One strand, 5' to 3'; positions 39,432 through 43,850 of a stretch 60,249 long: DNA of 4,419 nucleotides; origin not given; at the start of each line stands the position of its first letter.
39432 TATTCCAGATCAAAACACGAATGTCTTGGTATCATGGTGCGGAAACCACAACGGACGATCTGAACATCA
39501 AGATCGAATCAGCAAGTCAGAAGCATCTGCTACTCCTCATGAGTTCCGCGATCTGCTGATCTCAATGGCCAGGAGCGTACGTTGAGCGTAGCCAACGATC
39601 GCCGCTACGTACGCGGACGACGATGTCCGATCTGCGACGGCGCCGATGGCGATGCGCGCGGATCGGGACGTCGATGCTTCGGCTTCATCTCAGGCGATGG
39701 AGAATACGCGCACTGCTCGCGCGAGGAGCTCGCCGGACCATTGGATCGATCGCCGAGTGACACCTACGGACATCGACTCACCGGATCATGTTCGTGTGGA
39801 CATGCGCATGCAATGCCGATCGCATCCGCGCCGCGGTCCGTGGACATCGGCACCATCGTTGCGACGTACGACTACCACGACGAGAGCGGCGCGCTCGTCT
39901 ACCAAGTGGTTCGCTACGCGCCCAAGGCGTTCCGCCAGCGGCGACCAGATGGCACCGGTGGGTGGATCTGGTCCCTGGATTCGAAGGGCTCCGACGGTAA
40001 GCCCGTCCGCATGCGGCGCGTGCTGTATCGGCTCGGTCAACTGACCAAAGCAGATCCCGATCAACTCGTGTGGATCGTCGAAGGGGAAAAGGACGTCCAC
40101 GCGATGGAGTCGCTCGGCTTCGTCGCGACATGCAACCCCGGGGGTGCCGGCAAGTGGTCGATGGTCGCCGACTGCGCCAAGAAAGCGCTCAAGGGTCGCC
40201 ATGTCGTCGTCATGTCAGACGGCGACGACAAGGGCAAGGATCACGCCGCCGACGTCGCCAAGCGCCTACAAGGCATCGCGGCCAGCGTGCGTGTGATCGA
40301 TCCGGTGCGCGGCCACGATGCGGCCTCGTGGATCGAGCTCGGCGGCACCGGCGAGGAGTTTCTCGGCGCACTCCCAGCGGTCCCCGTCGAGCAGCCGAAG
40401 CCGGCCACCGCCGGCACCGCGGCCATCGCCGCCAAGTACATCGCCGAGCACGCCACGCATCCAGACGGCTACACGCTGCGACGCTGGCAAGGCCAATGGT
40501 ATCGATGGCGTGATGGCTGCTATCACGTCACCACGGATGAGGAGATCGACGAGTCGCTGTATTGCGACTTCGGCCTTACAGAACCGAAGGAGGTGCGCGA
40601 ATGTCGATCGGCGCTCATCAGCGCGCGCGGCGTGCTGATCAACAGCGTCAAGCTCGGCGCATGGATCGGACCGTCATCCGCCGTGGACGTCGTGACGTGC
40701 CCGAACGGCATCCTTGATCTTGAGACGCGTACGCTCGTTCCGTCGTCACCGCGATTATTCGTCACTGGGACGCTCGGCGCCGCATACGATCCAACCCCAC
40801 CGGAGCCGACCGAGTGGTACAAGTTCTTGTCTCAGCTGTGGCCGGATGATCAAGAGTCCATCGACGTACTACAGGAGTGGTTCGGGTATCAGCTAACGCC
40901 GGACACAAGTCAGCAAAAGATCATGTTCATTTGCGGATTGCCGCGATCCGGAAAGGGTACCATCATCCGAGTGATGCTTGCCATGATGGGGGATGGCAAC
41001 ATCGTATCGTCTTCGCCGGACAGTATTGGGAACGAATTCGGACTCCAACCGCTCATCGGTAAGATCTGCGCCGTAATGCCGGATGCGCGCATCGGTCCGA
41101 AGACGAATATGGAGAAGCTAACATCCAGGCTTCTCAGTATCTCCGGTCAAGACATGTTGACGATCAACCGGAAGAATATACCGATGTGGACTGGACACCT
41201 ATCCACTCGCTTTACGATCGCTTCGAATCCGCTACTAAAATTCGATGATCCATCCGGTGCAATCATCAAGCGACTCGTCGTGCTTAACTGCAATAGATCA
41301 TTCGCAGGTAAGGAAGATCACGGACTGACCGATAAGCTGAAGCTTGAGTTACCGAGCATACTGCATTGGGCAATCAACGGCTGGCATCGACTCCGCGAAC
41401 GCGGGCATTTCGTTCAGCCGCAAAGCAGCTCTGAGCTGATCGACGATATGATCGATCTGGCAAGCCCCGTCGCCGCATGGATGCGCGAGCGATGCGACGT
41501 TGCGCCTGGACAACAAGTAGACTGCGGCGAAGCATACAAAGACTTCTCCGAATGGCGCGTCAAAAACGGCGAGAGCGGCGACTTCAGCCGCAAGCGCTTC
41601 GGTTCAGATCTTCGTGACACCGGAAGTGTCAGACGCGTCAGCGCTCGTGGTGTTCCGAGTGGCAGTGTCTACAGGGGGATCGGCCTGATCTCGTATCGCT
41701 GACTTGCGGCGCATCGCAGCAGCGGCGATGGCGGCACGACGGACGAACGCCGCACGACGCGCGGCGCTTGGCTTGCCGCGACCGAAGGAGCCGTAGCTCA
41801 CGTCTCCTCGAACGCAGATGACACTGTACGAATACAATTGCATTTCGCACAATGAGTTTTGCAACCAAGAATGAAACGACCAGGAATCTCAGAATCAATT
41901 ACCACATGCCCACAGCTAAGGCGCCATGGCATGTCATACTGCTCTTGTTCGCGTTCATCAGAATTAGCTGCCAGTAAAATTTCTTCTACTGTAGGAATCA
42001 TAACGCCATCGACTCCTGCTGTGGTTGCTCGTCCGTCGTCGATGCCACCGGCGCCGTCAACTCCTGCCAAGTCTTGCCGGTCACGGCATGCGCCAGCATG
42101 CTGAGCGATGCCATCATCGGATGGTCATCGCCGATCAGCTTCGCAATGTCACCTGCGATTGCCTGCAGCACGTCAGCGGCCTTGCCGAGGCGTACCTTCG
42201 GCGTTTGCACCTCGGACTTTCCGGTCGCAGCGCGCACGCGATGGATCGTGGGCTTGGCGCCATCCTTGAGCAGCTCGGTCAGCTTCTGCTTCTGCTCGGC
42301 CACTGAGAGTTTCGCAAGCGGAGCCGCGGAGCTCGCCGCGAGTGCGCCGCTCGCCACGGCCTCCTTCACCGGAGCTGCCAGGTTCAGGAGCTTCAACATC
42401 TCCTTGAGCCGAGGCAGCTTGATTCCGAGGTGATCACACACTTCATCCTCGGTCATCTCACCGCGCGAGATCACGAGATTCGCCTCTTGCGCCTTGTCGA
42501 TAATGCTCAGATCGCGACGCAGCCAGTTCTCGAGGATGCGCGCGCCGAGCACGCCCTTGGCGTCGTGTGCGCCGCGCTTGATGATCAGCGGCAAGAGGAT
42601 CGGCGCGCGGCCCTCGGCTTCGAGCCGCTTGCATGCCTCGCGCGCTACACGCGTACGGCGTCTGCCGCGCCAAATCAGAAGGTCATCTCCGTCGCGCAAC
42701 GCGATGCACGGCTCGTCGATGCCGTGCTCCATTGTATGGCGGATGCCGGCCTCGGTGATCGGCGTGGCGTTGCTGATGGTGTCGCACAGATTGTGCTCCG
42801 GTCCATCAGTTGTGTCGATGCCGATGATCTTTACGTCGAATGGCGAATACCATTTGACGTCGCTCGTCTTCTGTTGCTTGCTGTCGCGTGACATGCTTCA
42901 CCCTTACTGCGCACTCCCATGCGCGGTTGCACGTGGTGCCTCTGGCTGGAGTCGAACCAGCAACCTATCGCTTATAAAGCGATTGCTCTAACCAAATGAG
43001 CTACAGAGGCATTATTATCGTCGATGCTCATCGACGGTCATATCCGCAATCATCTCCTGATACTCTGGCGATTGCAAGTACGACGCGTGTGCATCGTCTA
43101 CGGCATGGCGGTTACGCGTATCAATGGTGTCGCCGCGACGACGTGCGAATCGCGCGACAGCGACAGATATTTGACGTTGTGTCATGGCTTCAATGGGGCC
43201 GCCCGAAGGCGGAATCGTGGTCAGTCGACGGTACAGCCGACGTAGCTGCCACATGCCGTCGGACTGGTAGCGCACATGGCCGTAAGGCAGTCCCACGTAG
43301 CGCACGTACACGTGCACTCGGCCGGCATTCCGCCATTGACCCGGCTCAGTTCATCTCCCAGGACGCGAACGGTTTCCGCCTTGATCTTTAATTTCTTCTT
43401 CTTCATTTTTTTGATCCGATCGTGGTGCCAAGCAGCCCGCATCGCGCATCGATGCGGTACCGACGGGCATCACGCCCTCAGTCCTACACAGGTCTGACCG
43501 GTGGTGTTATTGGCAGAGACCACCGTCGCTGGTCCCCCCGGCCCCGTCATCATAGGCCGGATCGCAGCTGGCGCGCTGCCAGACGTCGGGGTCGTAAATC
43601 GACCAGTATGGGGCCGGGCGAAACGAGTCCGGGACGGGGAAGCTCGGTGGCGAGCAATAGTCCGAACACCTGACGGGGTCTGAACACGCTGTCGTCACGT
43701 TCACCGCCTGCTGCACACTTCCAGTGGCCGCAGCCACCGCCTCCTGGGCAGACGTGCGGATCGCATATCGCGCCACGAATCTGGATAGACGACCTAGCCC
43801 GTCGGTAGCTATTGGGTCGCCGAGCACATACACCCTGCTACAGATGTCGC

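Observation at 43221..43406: Orphan double-glycine-leader, Cys/Thr-rich peptide gene in a phage (bacteriocin or RiPP precursor-like)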

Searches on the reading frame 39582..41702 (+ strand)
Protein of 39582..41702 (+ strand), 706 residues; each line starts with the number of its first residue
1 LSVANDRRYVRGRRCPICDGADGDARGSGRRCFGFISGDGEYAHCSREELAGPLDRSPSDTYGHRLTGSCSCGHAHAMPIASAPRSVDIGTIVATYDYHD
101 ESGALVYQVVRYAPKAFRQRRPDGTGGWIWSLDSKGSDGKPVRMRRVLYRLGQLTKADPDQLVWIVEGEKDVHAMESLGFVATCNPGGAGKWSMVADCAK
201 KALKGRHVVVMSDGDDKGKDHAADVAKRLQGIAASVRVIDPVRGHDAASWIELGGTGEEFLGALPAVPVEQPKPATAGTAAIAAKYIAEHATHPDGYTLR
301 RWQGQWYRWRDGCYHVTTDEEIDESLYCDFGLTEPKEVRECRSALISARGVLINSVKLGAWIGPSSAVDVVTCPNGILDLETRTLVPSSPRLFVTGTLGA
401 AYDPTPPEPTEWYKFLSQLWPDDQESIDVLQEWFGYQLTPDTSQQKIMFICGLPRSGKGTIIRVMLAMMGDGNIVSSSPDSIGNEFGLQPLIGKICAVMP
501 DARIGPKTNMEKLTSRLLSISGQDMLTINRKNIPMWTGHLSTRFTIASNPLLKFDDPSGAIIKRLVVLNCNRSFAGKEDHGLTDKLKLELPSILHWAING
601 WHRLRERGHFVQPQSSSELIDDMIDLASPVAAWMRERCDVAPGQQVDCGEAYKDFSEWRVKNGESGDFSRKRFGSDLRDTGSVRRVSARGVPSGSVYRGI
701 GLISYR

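Call 13: search_protein_families(library=pfam, proteins=[window:39582-41702:+], max_evalue=0.001)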
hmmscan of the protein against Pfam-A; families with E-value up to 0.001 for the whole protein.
window:39582-41702:+ (706 aa): 2 families
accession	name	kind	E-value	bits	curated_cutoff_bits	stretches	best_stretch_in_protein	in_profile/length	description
PF19263.5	DUF5906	-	9.6e-11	42.8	27.6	1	452-557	3-109/114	Family of unknown function (DUF5906)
PF08706.16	D5_N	-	3.7e-06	27.7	22.4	1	370-421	95-145/145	D5 N terminal like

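Call 14: find_related_loci(query=window:39582-41702:+, collection=viral_contigs, flank=10000)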
Query window:39582-41702:+ (706 aa) in viral_contigs; peptide patterns used: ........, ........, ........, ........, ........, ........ (x = any residue, [..] = any of these).
4 stretches matched a pattern; 4 encode a relative of the query (tblastn E <= 1e-3); 4 distinct loci.
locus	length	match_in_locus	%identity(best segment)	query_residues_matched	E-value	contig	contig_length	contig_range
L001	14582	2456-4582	57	1-702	0e+0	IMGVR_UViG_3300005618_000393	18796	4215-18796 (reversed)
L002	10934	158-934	42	2-260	7e-55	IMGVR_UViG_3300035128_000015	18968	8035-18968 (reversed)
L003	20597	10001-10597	39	55-261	8e-30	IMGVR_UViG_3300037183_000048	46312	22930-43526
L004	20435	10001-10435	40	92-254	7e-24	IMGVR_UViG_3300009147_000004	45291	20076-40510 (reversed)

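Call 15: search_dna_similar(query=window:39582-41702:+, collection=phages, mode=protein)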
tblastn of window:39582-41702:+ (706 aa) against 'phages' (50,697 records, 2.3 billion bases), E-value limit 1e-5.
Records with a match: 980; places in all: 980; records where one place covers at least 80% of the query: 1.
Best place of each record, by identity: <60% 980.
By first word of the organism name: Streptococcus 243; Mycobacterium 180; Arthrobacter 119; Microbacterium 103; Vibrio 95; Streptomyces 46; Gordonia 35; Bacteriophage 18; Lactobacillus 15; Curtobacterium 14; and 44 more.
By host as written in the record: Mycobacterium smegmatis mc2 155 132; - 71; Microbacterium foliorum NRRL B-24224 56; Arthrobacter globiformis B-2979 52; Vibrio lentus 44; Streptococcus thermophilus 39; Microbacterium foliorum NRRL B-24224 SEA 34; Arthrobacter sp. ATCC 21022 33; and 284 more.
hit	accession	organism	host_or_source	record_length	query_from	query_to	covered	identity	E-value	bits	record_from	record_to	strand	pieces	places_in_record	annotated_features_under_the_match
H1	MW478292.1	Clostridium phage vB_CpeS-1181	Clostridium perfringens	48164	78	706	89%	23.0%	3e-24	115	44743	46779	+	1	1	dnaG: DNA primase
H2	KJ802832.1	Salmonella phage 9NA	Salmonella enterica serovar Typhiurium ...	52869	262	706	63%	31.7%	9e-55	209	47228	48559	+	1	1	putative P4 family primase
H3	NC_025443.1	Salmonella phage 9NA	Salmonella enterica serovar Typhiurium ...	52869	262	706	63%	31.7%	9e-55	209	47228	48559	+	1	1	DNA primase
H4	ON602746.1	Klebsiella phage VLCpiS10a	Klebsiella pneumoniae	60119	261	706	63%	31.2%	7e-54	207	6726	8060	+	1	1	DNA primase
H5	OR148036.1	Klebsiella phage e270.1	Klebsiella pneumoniae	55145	262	706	63%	31.3%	3e-54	208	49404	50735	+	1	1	hypothetical protein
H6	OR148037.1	Klebsiella phage e270.2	Klebsiella pneumoniae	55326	262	706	63%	31.3%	3e-54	208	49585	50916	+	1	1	hypothetical protein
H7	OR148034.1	Klebsiella phage phi_270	Klebsiella pneumoniae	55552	262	706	63%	31.3%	3e-54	208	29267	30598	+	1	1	hypothetical protein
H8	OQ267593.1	Klebsiella phage phi_KPN_H2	Klebsiella pneumoniae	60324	262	706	63%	31.3%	3e-54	208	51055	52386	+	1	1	hypothetical protein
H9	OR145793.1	Klebsiella phage Kpn BU9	Klebsiella pneumoniae BU9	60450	298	706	58%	32.5%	2e-53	206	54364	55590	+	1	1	DNA primase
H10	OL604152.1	Klebsiella phage vB_KpnS-Carvaje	Klebsiella pneumoniae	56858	298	706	58%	32.5%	3e-53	205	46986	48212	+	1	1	P4 family primase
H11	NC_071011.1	Klebsiella phage vB_KpnS-Carvaje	Klebsiella pneumoniae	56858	298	706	58%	32.5%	3e-53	205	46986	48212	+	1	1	P4 family primase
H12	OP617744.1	Klebsiella phage KP13-27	Klebsiella pneumoniae KP13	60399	298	702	57%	32.9%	2e-53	206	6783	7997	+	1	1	hypothetical protein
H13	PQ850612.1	Escherichia phage KarinMuster_Bas82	Escherichia coli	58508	298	706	58%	32.3%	8e-53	203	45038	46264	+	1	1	DNA primase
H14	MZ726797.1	Escherichia phage vB_EcoS_AVIO78A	Escherichia coli O78 Strain ECL23026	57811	298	706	58%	32.3%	9e-53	203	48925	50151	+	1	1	hypothetical protein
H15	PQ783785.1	Escherichia phage PDP46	Escherichia coli HS(pFamp)R (ATCC ...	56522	298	706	58%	32.3%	1e-52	203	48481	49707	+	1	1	DNA primase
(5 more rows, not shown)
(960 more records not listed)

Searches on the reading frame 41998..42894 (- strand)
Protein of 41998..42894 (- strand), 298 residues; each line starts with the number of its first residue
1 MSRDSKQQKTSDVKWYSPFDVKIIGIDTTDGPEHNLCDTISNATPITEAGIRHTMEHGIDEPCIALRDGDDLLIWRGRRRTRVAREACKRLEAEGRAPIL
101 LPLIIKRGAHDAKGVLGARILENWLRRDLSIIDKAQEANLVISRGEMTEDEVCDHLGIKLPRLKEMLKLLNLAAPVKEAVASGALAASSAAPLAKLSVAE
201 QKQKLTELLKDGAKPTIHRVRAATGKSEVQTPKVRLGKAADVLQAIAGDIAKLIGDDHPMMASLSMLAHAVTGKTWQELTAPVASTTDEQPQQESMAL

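Call 7: search_protein_families(library=pfam, proteins=[window:41998-42894:-], max_evalue=1)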
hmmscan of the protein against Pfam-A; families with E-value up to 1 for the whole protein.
window:41998-42894:- (298 aa): 2 families
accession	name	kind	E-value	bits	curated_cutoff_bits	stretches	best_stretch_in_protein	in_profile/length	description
PF17762.8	HTH_ParB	-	5.9e-10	39.6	22.6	1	128-210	2-85/102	ParB HTH domain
PF11740.13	KfrA_N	-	0.21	12.8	26.1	1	206-231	10-35/113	Plasmid replication region DNA-binding N-term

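Call 8: search_protein_families(library=ncbifam, proteins=[window:41998-42894:-], max_evalue=1)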
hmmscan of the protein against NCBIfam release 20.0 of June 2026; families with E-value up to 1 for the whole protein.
window:41998-42894:- (298 aa): 4 families
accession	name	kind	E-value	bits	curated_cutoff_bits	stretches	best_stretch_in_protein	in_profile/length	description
TIGR03734.1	PRTRC_parB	hypoth_equivalog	1.5e-10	40.3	278.6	1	74-225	47-187/555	PRTRC system ParB family protein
TIGR04285.1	nucleoid_noc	exception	1.5e-09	37.6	315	1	55-212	34-181/255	nucleoid occlusion protein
TIGR00180.1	parB_part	domain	8.4e-08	32.2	58.45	1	56-204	38-180/186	ParB/RepB/Spo0J family partition protein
TIGR03454.1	partition_RepB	equivalog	0.01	15.2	201.5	1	77-170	121-201/325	plasmid partitioning protein RepB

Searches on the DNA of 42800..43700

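Call 90: search_rna_families(source=window, start=42800, end=43700, threshold=evalue, max_evalue=1)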
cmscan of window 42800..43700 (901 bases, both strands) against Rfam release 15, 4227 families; matches with E-value up to 1: 2.
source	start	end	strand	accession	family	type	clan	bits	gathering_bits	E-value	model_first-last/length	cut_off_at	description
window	42937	43010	-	RF00005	tRNA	Gene; tRNA;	CL00001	75.3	29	1.5e-16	1-71/71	no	tRNA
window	42936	43010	+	RF04354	Plastid-ycf2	Cis-reg;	-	33.4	65.7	5.9e-05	1-75/75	no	Plastid-ycf2 5UTR RNA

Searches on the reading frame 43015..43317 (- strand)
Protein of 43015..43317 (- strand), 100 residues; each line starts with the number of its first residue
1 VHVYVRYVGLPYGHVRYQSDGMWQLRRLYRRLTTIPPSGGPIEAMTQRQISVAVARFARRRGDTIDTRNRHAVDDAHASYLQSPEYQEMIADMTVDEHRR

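Call 7: search_protein_families(library=pfam, proteins=[window:43015-43317:-], max_evalue=1)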
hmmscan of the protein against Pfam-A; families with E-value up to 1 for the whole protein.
window:43015-43317:- (100 aa): 0 families

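Call 8: search_protein_families(library=ncbifam, proteins=[window:43015-43317:-], max_evalue=1)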
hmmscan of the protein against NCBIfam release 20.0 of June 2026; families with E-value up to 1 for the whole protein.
window:43015-43317:- (100 aa): 0 families
